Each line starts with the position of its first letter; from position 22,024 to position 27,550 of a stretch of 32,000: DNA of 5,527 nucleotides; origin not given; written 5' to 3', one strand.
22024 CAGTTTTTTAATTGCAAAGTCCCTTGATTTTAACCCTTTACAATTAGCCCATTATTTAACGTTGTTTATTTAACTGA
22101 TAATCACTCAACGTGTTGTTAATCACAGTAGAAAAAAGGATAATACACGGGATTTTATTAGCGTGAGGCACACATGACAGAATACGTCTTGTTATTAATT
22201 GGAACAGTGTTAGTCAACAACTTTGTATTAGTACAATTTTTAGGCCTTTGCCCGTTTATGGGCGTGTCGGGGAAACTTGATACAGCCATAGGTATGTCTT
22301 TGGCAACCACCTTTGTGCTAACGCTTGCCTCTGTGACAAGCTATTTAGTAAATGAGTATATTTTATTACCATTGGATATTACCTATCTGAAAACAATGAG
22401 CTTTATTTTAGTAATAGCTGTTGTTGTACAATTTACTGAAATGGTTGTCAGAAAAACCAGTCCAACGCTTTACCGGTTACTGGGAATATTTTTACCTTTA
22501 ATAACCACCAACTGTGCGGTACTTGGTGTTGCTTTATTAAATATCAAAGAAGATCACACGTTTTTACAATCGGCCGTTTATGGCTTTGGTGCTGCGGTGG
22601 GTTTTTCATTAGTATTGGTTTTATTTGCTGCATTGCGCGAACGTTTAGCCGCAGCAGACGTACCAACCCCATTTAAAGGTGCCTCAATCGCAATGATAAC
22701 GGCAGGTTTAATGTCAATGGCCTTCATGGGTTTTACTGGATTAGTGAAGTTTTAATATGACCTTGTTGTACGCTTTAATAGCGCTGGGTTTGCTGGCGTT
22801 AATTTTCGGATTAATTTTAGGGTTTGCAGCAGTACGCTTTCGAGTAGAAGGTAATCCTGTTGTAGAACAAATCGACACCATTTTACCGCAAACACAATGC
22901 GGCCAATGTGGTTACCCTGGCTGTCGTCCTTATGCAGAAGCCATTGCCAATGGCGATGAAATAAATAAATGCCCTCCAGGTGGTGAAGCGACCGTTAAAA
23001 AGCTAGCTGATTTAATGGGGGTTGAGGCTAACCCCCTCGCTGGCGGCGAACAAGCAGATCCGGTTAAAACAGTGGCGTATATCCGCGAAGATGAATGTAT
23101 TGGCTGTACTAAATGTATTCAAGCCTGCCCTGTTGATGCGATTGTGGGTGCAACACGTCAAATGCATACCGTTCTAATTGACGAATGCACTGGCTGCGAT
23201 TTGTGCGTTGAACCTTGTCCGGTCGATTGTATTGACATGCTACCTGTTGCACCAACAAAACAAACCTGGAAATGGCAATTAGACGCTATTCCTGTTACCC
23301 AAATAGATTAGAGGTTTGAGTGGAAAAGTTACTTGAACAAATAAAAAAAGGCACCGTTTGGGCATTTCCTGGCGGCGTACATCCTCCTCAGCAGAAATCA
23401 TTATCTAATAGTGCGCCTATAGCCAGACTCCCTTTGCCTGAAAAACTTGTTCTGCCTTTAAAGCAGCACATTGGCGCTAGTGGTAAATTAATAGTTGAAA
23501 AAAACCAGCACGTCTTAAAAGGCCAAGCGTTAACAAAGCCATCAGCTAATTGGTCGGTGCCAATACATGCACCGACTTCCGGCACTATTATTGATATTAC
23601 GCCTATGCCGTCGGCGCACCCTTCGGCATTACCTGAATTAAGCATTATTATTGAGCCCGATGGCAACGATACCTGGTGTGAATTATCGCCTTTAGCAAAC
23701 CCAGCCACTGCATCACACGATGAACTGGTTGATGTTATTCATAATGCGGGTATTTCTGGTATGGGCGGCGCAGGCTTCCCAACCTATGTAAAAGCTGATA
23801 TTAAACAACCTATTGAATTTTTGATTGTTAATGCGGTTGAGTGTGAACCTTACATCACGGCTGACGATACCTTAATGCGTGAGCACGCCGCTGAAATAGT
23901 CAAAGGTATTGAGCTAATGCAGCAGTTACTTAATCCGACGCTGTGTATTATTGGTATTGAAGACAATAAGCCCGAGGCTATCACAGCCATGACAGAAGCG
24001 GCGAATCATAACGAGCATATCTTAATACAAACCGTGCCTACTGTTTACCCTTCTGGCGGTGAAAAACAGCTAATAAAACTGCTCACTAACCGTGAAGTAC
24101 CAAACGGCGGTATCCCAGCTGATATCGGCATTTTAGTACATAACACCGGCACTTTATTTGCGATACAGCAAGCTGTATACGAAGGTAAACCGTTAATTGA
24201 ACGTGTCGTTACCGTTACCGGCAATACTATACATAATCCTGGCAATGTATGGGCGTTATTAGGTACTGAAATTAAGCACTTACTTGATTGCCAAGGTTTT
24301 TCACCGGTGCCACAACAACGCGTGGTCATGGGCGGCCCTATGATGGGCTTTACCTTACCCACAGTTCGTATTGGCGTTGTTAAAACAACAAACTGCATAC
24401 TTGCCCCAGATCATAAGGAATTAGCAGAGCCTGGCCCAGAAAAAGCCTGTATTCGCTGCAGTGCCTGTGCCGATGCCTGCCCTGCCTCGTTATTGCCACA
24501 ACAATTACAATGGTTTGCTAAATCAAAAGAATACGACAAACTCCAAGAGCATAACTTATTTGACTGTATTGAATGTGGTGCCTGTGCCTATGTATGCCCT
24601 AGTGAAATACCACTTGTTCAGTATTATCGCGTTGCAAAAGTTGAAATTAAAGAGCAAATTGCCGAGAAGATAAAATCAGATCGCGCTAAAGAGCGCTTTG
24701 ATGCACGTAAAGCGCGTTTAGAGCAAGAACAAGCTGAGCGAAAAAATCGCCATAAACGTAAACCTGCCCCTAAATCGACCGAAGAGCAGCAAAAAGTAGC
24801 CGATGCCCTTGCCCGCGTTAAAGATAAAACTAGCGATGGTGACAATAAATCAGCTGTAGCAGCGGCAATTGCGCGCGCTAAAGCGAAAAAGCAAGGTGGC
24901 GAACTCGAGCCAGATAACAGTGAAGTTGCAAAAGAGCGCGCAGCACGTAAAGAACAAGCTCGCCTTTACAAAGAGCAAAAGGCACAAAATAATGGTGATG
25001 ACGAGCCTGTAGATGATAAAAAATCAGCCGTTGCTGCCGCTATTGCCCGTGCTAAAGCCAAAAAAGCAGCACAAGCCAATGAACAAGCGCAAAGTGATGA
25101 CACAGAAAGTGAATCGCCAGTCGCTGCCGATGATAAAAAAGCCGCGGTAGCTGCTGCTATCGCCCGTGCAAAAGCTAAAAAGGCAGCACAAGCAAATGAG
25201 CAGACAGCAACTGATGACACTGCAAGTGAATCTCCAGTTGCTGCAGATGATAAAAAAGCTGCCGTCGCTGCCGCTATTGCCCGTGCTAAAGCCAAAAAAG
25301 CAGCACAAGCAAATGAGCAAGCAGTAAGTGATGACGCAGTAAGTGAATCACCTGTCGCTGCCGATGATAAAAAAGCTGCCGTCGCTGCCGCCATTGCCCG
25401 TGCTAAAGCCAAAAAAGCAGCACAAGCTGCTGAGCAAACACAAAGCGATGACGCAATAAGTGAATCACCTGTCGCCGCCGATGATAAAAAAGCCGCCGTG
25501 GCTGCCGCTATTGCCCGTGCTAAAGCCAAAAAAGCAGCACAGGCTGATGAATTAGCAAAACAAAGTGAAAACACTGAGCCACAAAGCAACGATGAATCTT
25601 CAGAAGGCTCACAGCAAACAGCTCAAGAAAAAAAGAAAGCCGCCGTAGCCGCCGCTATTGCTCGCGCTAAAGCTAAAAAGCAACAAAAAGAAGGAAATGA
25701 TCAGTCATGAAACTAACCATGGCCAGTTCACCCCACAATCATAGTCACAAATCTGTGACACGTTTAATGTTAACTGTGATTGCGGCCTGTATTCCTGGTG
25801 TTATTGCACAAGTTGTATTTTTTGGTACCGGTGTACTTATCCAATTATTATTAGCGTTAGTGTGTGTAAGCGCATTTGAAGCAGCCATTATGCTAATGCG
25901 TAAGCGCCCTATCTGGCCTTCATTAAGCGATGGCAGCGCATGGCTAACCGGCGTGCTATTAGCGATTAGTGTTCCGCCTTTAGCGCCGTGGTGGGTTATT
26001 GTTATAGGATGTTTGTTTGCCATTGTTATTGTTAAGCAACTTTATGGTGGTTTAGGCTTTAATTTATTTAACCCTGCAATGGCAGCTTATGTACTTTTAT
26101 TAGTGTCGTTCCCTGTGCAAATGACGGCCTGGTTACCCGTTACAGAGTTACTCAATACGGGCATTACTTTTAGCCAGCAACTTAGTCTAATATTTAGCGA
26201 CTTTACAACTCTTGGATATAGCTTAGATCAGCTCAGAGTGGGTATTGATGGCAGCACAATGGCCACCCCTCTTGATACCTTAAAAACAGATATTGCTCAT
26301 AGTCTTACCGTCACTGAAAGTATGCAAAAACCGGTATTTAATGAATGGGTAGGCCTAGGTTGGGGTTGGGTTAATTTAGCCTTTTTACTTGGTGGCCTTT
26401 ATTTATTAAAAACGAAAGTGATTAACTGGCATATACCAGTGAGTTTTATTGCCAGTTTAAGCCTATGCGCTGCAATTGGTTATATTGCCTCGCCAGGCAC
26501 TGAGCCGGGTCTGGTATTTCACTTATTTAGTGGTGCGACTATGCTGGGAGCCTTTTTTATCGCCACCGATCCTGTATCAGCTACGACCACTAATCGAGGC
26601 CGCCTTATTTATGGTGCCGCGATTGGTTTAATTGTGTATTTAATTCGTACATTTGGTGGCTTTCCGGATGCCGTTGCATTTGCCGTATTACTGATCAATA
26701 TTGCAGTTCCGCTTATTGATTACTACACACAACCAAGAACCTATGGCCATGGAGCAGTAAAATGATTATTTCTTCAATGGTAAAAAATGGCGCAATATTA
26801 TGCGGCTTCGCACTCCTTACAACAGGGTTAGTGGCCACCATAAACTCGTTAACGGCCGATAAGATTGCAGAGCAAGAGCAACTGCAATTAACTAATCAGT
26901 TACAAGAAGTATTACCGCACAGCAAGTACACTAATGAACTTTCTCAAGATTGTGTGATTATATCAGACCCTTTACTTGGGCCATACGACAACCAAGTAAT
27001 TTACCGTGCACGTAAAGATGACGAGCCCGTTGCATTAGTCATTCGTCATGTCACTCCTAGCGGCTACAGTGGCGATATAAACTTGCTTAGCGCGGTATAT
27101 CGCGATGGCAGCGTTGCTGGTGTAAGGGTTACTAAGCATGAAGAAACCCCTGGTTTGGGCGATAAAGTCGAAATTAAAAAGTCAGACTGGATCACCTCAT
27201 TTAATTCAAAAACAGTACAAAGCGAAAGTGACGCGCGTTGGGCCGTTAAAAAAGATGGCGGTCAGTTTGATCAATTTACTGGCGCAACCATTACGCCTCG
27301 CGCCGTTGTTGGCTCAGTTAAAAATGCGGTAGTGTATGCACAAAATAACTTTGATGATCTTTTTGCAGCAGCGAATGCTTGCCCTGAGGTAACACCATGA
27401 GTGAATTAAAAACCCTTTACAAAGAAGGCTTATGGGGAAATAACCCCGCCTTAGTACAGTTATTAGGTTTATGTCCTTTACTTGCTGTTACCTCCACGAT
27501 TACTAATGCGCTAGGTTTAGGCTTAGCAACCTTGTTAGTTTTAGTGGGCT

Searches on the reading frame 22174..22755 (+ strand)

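Call 6: search_protein_families(library=ncbifam, proteins=[window:22174-22755:+])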
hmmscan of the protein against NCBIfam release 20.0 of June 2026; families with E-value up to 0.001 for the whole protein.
window:22174-22755:+ (193 aa): 11 families
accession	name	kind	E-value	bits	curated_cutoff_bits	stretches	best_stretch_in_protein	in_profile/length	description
NF003481.0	PRK05151.1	equivalog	3.4e-107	356.9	240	1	1-192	1-192/193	electron transport complex subunit RsxA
TIGR01943.1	rnfA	subfamily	2.7e-88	295.4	229.3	1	3-191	2-190/190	RnfABCDGE type electron transport complex subunit A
NF041835.1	rnfA_Methano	equivalog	1.2e-61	208.5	300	1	7-189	9-191/195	Rnf electron transport complex subunit RnfA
TIGR01940.1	nqrE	equivalog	1.6e-51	175.5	247.55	1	3-190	2-199/200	NADH:ubiquinone reductase (Na(+)-transporting) subunit E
NF002200.0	PRK01061.1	equivalog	1.5e-46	159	351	1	7-190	14-209/250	Na(+)-translocating NADH-quinone reductase subunit E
NF009108.0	PRK12456.1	equivalog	1.5e-38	132.9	398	1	3-190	3-197/199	Na(+)-translocating NADH-quinone reductase subunit E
NF009070.0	PRK12405.1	subfamily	9.8e-29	100.2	184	1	5-160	5-154/231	electron transport complex subunit RsxE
TIGR01948.1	rnfE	subfamily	7.1e-28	97.5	213.4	1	11-164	7-154/196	RnfABCDGE type electron transport complex subunit E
NF041839.1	rnfE_Methano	equivalog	6.9e-21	75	350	1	14-167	12-158/203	Rnf electron transport complex subunit RnfE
NF006777.0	PRK09292.1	equivalog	5.6e-19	68.7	235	1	6-160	9-157/209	NADH:ubiquinone reductase (Na(+)-transporting) subunit D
TIGR01939.1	nqrD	equivalog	1.7e-17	63.9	244.85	1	5-160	7-156/207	NADH:ubiquinone reductase (Na(+)-transporting) subunit D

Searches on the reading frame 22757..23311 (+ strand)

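Call 6: search_protein_families(library=ncbifam, proteins=[window:22757-23311:+])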
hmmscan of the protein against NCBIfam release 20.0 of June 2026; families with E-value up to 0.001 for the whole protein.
window:22757-23311:+ (184 aa): 60 families (the best 25 are shown)
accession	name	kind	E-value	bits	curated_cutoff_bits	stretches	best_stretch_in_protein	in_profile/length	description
NF003475.0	PRK05113.1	equivalog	3.2e-97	323.9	203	1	2-183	3-184/190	electron transport complex subunit RsxB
TIGR01944.1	rnfB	subfamily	6.8e-84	280.2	68.7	1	4-182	5-183/190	RnfABCDGE type electron transport complex subunit B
NF005415.0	PRK06991.1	equivalog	1.3e-64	218.6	281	1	35-172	7-145/284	electron transport complex subunit RsxB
NF006446.0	PRK08764.1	equivalog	2.2e-52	176.6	220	1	34-164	7-138/139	Rnf electron transport complex subunit RnfB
NF005504.0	PRK07118.1-3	equivalog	9e-27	94.2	437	2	3-92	4-95/293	Fe-S cluster domain-containing protein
NF041836.1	rnfB_Methano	equivalog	2.5e-26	92.7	445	2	3-91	7-96/265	Rnf electron transport complex subunit RnfB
NF005503.0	PRK07118.1-2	equivalog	1.8e-25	89.8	252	2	5-90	4-91/292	RnfABCDGE type electron transport complex subunit B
NF005505.0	PRK07118.1-4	equivalog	3.3e-25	89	378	2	3-91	7-96/265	Fe-S cluster domain-containing protein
NF005506.0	PRK07118.1-5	equivalog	1.4e-23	83.7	388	2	3-90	6-94/279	Fe-S cluster domain-containing protein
NF006183.0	PRK08318.1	equivalog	2.9e-12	46.1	335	1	79-174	308-411/422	NAD-dependent dihydropyrimidine dehydrogenase subunit PreA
NF004859.0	PRK06214.1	equivalog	2.7e-10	39.5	432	1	31-89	84-143/539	sulfite reductase subunit alpha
NF045874.1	Vhu_polyferre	exception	4.3e-09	35.6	600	1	109-161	193-245/381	F420-non-reducing hydrogenase associated-polyferredoxin VhuB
TIGR02179.1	PorD_KorD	subfamily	8.6e-09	35.4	60.05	1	109-163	22-76/78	2-oxoacid:acceptor oxidoreductase, delta subunit, pyruvate/2-ketoisovalerate family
NF040684.1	PorD_Arch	equivalog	1.1e-08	35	120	1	109-162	29-82/85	pyruvate synthase subunit PorD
NF004914.0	PRK06273.1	equivalog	1.2e-08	34.9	163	1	134-180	43-89/167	ferredoxin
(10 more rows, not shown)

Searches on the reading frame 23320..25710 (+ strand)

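Call 6: search_protein_families(library=ncbifam, proteins=[window:23320-25710:+])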
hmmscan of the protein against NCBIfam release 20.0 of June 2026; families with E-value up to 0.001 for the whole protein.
window:23320-25710:+ (796 aa): 26 families (the best 25 are shown)
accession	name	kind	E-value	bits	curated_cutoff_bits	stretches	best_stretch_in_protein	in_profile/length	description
NF003454.1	PRK05035.1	equivalog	5e-245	814.2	345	1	12-583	2-556/556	electron transport complex subunit RsxC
TIGR01945.1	rnfC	subfamily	3.7e-185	615.6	245.95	1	13-446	1-434/435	RnfABCDGE type electron transport complex subunit C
NF041837.1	rnfC_Methano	equivalog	2.1e-58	198.2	650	2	249-450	234-433/438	Rnf electron transport complex subunit RnfC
TIGR04481.1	PR_assoc_PrdC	equivalog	5e-50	170.5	490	1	44-384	2-323/425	proline reductase-associated electron transfer protein PrdC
NF003761.0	PRK05352.1-4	equivalog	1.1e-23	83.7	450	2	36-345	25-311/449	Na(+)-translocating NADH-quinone reductase subunit A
TIGR01936.1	nqrA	equivalog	1.9e-13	50.1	321.05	1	43-345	29-307/446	NADH:ubiquinone reductase (Na(+)-transporting) subunit A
TIGR01959.1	nuoF_fam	equivalog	1.8e-09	36.6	558.65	1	131-227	33-133/410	NADH-quinone oxidoreductase subunit NuoF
TIGR01971.1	NuoI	subfamily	1.8e-08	34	113.05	1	371-449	39-117/121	NADH-quinone oxidoreductase, chain I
NF009053.0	PRK12387.1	subfamily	2.9e-08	33.7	204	1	375-450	38-109/180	formate hydrogenlyase complex iron-sulfur subunit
NF003759.0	PRK05352.1-2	equivalog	3.5e-08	32.6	505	1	48-343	34-307/447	Na(+)-translocating NADH-quinone reductase subunit A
NF010120.0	PRK13596.1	equivalog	7.1e-08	31.4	389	1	131-216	38-128/433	NADH-quinone oxidoreductase subunit NuoF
NF045874.1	Vhu_polyferre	exception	1.8e-06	27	600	1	375-429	292-344/381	F420-non-reducing hydrogenase associated-polyferredoxin VhuB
NF004536.0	PRK05888.1-1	equivalog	2.2e-06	27.1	212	1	371-450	54-134/180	NADH-quinone oxidoreductase subunit NuoI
NF006076.0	PRK08222.1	equivalog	2.3e-06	27.6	270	1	375-439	38-99/181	hydrogenase 4 subunit H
NF008436.0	PRK11278.1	equivalog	3.4e-06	26.2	749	1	131-202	46-122/448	NADH-quinone oxidoreductase subunit NuoF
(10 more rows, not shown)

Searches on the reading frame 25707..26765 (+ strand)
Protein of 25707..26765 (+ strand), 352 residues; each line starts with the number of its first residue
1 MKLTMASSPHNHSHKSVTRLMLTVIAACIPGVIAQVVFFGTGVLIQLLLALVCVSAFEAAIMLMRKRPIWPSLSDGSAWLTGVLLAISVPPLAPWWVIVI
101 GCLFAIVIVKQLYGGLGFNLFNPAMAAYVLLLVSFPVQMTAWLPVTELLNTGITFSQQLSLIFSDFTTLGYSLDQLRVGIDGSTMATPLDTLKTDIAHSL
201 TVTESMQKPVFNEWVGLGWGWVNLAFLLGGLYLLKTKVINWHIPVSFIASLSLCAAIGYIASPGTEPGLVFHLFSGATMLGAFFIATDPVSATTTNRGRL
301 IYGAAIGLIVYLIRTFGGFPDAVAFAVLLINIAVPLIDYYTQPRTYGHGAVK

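Call 6: search_protein_families(library=ncbifam, proteins=[window:25707-26765:+])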
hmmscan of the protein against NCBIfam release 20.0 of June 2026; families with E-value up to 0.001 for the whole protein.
window:25707-26765:+ (352 aa): 6 families
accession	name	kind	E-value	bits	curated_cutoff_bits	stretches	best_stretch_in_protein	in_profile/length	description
NF002011.0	PRK00816.1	equivalog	7.2e-157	521.9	415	1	1-349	1-350/352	electron transport complex subunit RsxD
TIGR01946.1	rnfD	subfamily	3e-129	431.1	207.05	1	8-348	1-327/327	RnfABCDGE type electron transport complex subunit D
NF041838.1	rnfD_Methano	equivalog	2e-45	155.4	400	2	1-141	1-139/285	Rnf electron transport complex subunit RnfD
NF003756.0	PRK05349.1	equivalog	3.7e-41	141.4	414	1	32-341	109-392/406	NADH:ubiquinone reductase (Na(+)-transporting) subunit B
TIGR01937.1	nqrB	equivalog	4.5e-37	127.9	349.9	1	32-340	109-404/413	NADH:ubiquinone reductase (Na(+)-transporting) subunit B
NF002181.0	PRK01024.1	equivalog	5.5e-25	88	792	2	33-141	110-214/503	Na(+)-transporting NADH-quinone reductase subunit B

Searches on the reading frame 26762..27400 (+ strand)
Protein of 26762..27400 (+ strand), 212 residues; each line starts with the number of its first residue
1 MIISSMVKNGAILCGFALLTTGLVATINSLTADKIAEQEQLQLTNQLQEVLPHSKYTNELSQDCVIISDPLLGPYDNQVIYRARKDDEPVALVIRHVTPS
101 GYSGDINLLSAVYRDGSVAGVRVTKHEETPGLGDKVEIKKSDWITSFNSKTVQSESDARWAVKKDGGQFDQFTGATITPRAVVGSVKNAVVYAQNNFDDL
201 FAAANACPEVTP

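Call 78: search_protein_families(library=pfam, proteins=[window:26762-27400:+], max_evalue=0.00001)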
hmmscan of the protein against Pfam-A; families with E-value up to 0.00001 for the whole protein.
window:26762-27400:+ (212 aa): 1 family
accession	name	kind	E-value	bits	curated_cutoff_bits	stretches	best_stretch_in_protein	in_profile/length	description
PF04205.19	FMN_bind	-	2.8e-18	66.8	22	1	101-190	1-76/77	FMN-binding domain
